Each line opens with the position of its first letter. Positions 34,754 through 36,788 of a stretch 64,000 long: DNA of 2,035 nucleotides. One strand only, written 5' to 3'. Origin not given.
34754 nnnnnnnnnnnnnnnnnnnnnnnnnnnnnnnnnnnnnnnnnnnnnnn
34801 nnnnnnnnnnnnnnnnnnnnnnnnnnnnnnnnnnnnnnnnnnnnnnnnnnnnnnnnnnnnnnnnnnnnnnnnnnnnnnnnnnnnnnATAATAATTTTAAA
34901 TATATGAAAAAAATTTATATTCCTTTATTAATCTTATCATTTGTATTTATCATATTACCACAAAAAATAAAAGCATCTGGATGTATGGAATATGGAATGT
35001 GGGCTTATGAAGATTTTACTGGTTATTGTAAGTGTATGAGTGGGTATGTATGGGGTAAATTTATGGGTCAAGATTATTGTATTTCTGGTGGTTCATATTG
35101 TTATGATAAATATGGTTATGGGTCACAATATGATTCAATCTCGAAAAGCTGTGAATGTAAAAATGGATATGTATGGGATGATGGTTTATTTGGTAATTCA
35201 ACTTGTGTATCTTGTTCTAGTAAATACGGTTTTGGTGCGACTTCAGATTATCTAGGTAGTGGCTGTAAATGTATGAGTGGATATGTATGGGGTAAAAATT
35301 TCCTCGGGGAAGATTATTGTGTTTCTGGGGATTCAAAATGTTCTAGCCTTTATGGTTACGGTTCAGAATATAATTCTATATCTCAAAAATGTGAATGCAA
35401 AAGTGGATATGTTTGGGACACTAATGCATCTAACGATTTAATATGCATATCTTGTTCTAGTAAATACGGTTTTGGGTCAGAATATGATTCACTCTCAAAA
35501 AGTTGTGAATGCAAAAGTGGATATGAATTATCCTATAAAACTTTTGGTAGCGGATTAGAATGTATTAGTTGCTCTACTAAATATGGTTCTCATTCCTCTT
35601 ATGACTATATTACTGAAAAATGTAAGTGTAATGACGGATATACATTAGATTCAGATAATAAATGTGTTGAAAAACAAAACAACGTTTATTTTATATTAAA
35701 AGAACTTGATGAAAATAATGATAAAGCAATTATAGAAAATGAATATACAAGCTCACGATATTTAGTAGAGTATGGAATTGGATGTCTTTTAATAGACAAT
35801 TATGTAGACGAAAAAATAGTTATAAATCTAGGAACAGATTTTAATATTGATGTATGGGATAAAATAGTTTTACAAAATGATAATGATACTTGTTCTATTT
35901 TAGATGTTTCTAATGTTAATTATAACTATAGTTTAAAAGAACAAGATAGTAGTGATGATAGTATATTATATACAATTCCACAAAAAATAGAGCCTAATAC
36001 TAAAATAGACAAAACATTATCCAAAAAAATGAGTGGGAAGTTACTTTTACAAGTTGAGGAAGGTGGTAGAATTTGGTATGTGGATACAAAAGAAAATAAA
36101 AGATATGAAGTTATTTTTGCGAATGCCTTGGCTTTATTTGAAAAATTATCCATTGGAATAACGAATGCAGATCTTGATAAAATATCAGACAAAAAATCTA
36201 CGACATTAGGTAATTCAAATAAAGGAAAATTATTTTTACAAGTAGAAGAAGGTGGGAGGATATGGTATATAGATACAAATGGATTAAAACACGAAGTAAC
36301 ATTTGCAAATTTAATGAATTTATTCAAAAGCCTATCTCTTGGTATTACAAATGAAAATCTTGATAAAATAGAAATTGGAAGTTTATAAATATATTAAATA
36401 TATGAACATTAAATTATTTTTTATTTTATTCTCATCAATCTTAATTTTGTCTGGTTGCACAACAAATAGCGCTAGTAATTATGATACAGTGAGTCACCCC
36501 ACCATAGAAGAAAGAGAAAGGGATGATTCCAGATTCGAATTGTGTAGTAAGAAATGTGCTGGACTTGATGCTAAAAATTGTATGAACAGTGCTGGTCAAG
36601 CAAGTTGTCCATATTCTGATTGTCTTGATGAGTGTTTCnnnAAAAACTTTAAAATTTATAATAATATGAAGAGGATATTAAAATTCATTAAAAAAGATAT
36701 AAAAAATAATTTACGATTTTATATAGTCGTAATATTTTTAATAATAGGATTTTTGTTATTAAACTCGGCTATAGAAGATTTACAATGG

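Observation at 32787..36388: Two secreted element proteins share a novel tandem C-terminal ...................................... repeat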

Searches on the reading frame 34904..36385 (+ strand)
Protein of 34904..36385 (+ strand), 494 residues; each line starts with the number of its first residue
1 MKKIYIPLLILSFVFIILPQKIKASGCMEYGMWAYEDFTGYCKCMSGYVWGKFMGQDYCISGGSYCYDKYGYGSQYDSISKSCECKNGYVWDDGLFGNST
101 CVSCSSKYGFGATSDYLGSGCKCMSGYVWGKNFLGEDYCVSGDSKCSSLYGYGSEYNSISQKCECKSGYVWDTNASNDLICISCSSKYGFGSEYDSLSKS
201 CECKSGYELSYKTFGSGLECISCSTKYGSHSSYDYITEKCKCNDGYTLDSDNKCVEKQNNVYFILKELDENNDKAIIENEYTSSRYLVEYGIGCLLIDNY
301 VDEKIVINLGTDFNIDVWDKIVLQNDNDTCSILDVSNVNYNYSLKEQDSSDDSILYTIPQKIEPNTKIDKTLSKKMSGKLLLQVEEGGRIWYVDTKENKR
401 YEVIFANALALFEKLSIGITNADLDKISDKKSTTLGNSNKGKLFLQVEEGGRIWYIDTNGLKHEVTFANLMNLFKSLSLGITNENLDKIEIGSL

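Call 3: search_protein_families(library=pfam, proteins=[window:34904-36385:+], max_evalue=1)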
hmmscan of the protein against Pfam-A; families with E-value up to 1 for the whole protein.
window:34904-36385:+ (494 aa): 9 families
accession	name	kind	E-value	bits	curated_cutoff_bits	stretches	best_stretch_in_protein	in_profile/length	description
PF12662.13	cEGF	-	1.4e-07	31.7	26.6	2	239-255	3-20/24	Complement Clr-like EGF-like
PF12947.13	EGF_3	-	0.0035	18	28.5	0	158-172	19-32/36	EGF domain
PF01826.23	TIL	-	0.0058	17.2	24.5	1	223-258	18-53/55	Trypsin Inhibitor like cysteine rich domain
PF18278.7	RANK_CRD_2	-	0.0077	16.8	26.8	0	160-174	21-35/41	Receptor activator of the NF-KB cysteine-rich repeat domain 2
PF06247.17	Plasmod_Pvs28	-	0.012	16.2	26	1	239-255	25-41/41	Pvs28 EGF domain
PF24316.1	Tli3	-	0.014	16.1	27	1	386-455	26-98/129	T6SS Tli3 immunity protein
PF13356.12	Arm-DNA-bind_3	-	0.025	15.1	27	0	431-459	12-39/83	Arm DNA-binding domain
PF06136.19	SOK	-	0.12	13.1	24.3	1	157-188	50-81/89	SOSEKI protein DIX-like domain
PF14433.11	SUKH-3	-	0.22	12.1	23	0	421-469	89-134/146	SUKH-3 immunity protein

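Call 4: search_protein_families(library=ncbifam, proteins=[window:34904-36385:+], max_evalue=1)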
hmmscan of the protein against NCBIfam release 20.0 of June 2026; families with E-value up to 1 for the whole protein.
window:34904-36385:+ (494 aa): 2 families
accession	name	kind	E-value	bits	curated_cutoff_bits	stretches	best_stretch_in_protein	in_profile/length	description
NF011101.0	PRK14528.1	equivalog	0.09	12.4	195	1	239-276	75-112/187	adenylate kinase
NF038004.1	darobactin_RiPP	equivalog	0.28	11.3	45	0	468-490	5-27/45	darobactin family peptide antibiotic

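Call 46: search_protein_families(library=phrogs, proteins=[window:34904-36385:+], max_evalue=0.01)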
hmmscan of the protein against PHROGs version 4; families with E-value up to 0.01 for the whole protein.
window:34904-36385:+ (494 aa): 2 families
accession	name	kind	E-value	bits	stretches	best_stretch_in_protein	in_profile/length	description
phrog_23721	-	unknown function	0.00031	22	0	380-412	7-39/60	-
phrog_30024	-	unknown function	0.0041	17.8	0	115-144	86-114/135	-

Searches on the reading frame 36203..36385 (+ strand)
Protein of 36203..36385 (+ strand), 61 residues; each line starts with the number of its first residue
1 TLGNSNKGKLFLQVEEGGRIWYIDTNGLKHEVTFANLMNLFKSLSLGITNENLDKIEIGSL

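Call 26: predict_structure(alignment_id=A2)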
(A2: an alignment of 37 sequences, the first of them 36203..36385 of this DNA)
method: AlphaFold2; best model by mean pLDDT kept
length: 61 residues; sequences in the alignment: 37
mean_pLDDT: 69.1   pTM: 0.44
mean pLDDT of the five models: 69.1, 68.9, 68.3, 67.4, 65.4
residues with pLDDT >= 90: 0; 70-90: 29; 50-70: 26; < 50: 6
segments of 3 or more residues with pLDDT < 50: 1-3, 59-61
pLDDT, mean of each block of 10 residues (from residue 1): 59 71 81 84 65 58 47
secondary structure, 60 per line:
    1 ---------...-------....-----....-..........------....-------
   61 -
elements in order: E10-12 E20-23 E29-32 H34-43 H50-53

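Call 27: search_protein_representatives(alignment_id=A2)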
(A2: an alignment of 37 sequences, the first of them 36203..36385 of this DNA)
Query: 37 sequences, 88 profile positions. Proteins with E-value up to 0.001 (for the whole library): 3708; up to 1e-10: 3455; up to 1e-30: 2630. The best 150 are listed.
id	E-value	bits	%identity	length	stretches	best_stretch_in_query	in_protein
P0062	5.9e-100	343.1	-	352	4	23-87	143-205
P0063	3.0e-85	296.0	-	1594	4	21-87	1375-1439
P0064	3.2e-61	219.0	-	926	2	16-84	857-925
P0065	4.9e-61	218.4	-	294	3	8-85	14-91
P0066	6.1e-61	218.1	-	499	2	8-86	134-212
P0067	6.4e-60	214.8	-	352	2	15-85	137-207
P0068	5.4e-59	211.9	-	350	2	3-85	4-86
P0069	5.7e-59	211.8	-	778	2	12-84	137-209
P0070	2.4e-58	209.8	-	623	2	10-83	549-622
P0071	3.4e-58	209.3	-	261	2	10-86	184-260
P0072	6.0e-58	208.5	-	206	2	7-84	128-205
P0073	7.2e-58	208.3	-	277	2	19-87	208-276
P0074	9.4e-58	207.9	-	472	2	8-84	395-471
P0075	1.5e-57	207.3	-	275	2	7-86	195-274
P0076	1.9e-57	206.9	-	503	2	9-84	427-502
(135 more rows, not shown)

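Call 33: search_protein_families(library=pfam, alignment_id=A3, max_evalue=0.001)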
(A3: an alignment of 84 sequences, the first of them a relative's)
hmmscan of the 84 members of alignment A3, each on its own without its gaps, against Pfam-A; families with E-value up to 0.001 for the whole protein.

A. member 1, P0062 (352 aa): 0 families

B. families by the number of members that match (of 84 scanned): 32 families (the first 25 are shown)
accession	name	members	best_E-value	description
PF18884.5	TSP3_bac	56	8.7e-12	Bacterial TSP3 repeat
PF07705.17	CARDB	13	9.9e-38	CARDB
PF13365.12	Trypsin_2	8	1.1e-33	Trypsin-like peptidase domain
PF00089.32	Trypsin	5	7.7e-13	Trypsin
PF00041.27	fn3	4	1.3e-13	Fibronectin type III domain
PF00050.26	Kazal_1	4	3.4e-09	Kazal-type serine protease inhibitor domain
PF07648.20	Kazal_2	4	6.7e-07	Kazal-type serine protease inhibitor domain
PF16656.11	Pur_ac_phosph_N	4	2.3e-06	Purple acid Phosphatase, N-terminal domain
PF00082.27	Peptidase_S8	3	2.6e-55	Subtilase family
PF10342.15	Kre9_KNH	3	1.7e-07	Kre9/KNH-like N-terminal Ig-like domain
PF18933.6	PsbP_2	3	1.4e-06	PsbP-like protein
PF01833.30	TIG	2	5.8e-10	IPT/TIG domain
PF13405.12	EF-hand_6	2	0.00033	EF-hand domain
PF11617.13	Cu-binding_MopE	1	5.9e-22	Putative metal-binding motif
PF08309.17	LVIVD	1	6e-16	LVIVD repeat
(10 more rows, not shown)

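Call 37: find_related_loci(query=A4, collection=genome_contigs, flank=8000)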
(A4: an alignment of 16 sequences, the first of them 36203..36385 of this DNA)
Query A4 (61 aa) in genome_contigs; peptide patterns used: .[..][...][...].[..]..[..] (x = any residue, [..] = any of these).
66 stretches matched a pattern; 45 encode a relative of the query (tblastn E <= 1e-3); 45 distinct loci.
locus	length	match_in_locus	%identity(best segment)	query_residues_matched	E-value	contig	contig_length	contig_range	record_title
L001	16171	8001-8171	74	1-57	7e-25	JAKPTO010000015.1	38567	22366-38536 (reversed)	MAG: bacterium isolate USPA_maxbin.021 k141_483881, whole genome shotgun sequence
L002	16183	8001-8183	72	1-61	3e-24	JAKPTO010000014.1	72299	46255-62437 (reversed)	MAG: bacterium isolate USPA_maxbin.021 k141_483332, whole genome shotgun sequence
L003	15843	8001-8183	70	1-61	6e-24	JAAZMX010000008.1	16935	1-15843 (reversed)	MAG: Candidatus Kuenenbacteria bacterium isolate AS27yjCOA_103 18726_AS27, whole genome shotgun sequence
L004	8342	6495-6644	80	8-57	1e-23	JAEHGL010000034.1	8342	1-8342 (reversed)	Candidatus Komeilibacteria bacterium S5_K13 S5_K13__35, whole genome shotgun sequence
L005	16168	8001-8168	71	1-56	2e-22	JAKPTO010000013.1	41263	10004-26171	MAG: bacterium isolate USPA_maxbin.021 k141_297095, whole genome shotgun sequence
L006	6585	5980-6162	64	1-61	4e-22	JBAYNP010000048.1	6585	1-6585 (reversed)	MAG: Patescibacteria group bacterium isolate SO_2016_LW1_68 scaffold17538_LW64-88_2016, whole genome shotgun sequence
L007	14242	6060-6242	66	1-61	4e-22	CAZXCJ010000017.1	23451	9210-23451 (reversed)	MAG TPA_asm: uncultured Gammaproteobacteria bacterium isolate binchicken_co243_180 genome assembly, contig: NODE_1590_le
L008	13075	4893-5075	66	1-61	7e-22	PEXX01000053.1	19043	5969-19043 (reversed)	MAG: Candidatus Kuenenbacteria bacterium CG08_land_8_20_14_0_20_37_23 CG08_land_8_20_14_0.20_scaffold_1993_c, whole geno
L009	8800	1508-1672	71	3-57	8e-22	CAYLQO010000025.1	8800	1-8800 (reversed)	MAG TPA_asm: uncultured Gammaproteobacteria bacterium isolate binchicken_co153_18 genome assembly, contig: NODE_12110_le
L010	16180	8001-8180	63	2-61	9e-22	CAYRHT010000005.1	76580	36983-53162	MAG TPA_asm: uncultured Gammaproteobacteria bacterium isolate binchicken_co28_75 genome assembly, contig: NODE_233_lengt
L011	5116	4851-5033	64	1-61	1e-21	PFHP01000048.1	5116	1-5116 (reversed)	MAG: Candidatus Kuenenbacteria bacterium CG_4_8_14_3_um_filter_39_15 CG_4_8_14_3_um_filter_scaffold_9205_c, whole genome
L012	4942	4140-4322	64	1-61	3e-21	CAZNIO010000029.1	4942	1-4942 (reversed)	MAG TPA_asm: uncultured Gammaproteobacteria bacterium isolate binchicken_co181_33 genome assembly, contig: NODE_39197_le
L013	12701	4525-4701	68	3-61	5e-21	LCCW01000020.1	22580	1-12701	MAG: Candidatus Kuenenbacteria bacterium GW2011_GWA2_42_15 UV02_C0020, whole genome shotgun sequence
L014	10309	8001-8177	64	3-61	1e-20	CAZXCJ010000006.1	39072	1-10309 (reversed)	MAG TPA_asm: uncultured Gammaproteobacteria bacterium isolate binchicken_co243_180 genome assembly, contig: NODE_640_len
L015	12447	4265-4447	61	1-61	2e-20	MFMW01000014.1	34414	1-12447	MAG: Candidatus Kuenenbacteria bacterium RIFCSPHIGHO2_02_FULL_39_13 rifcsphigho2_02_scaffold_1961, whole genome shotgun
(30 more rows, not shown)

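Call 40: search_solved_structures(query=A2, max_evalue=10)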
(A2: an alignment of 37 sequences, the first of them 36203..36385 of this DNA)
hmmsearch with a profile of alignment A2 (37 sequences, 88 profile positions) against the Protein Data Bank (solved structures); distinct sequences matched with E-value up to 10: 4.
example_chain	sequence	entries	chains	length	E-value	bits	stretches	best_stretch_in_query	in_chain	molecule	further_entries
4dou_A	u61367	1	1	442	0.076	15.8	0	15-46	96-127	Adiponectin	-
6uru_A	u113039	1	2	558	0.7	12.8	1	57-85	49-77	iAChSnFR precursor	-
6efr_A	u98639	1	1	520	1.5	11.7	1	57-85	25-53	iNicSnFR 1.0, a genetically encoded nicotine biosensor,Green fluorescent protein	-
5xmc_A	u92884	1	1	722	9.5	9.1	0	37-51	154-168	E3 ubiquitin-protein ligase Itchy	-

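Call 72: search_protein_families(library=pfam, alignment_id=A7, max_evalue=0.001)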
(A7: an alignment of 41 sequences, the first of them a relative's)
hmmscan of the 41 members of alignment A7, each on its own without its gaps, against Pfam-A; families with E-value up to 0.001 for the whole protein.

A. member 1, L001:7734-8549:+ (272 aa): 0 families

B. families by the number of members that match (of 41 scanned): 26 families (the first 25 are shown)
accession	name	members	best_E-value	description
PF13365.12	Trypsin_2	12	1.5e-33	Trypsin-like peptidase domain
PF00089.32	Trypsin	8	2.8e-12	Trypsin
PF07705.17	CARDB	5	4.5e-19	CARDB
PF18884.5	TSP3_bac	5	7.3e-14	Bacterial TSP3 repeat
PF00565.23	SNase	2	1.6e-26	Staphylococcal nuclease homologue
PF16656.11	Pur_ac_phosph_N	2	1.6e-08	Purple acid Phosphatase, N-terminal domain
PF00041.27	fn3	2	3.8e-05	Fibronectin type III domain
PF17164.10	DUF5122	1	2.8e-76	Domain of unknown function (DUF5122) beta-propeller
PF00082.27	Peptidase_S8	1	3.6e-55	Subtilase family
PF03572.23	Peptidase_S41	1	1.1e-53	Peptidase family S41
PF00112.29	Peptidase_C1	1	1e-20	Papain family cysteine protease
PF17820.7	PDZ_6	1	4.8e-13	PDZ domain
PF00595.29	PDZ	1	9.7e-11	PDZ domain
PF13180.12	PDZ_2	1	6.5e-09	PDZ domain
PF22694.1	CtpB_N-like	1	9.7e-09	Activating protease CtpB N-terminal domain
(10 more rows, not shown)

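Call 78: find_related_loci(query=A4, collection=viral_contigs, flank=8000)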
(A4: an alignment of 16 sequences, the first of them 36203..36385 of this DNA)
Query A4 (61 aa) in viral_contigs; peptide patterns used: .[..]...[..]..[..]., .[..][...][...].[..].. (x = any residue, [..] = any of these).
42 stretches matched a pattern, but none encodes a relative of the query by tblastn (E <= 1e-3).

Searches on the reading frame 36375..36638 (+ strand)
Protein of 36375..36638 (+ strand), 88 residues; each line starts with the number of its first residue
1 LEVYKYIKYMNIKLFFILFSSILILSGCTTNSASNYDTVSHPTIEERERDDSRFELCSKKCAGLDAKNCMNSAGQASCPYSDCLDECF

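Call 66: search_protein_families(library=pfam, proteins=[window:36375-36638:+], max_evalue=0.001)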
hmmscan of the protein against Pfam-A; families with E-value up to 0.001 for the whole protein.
window:36375-36638:+ (88 aa): 0 families
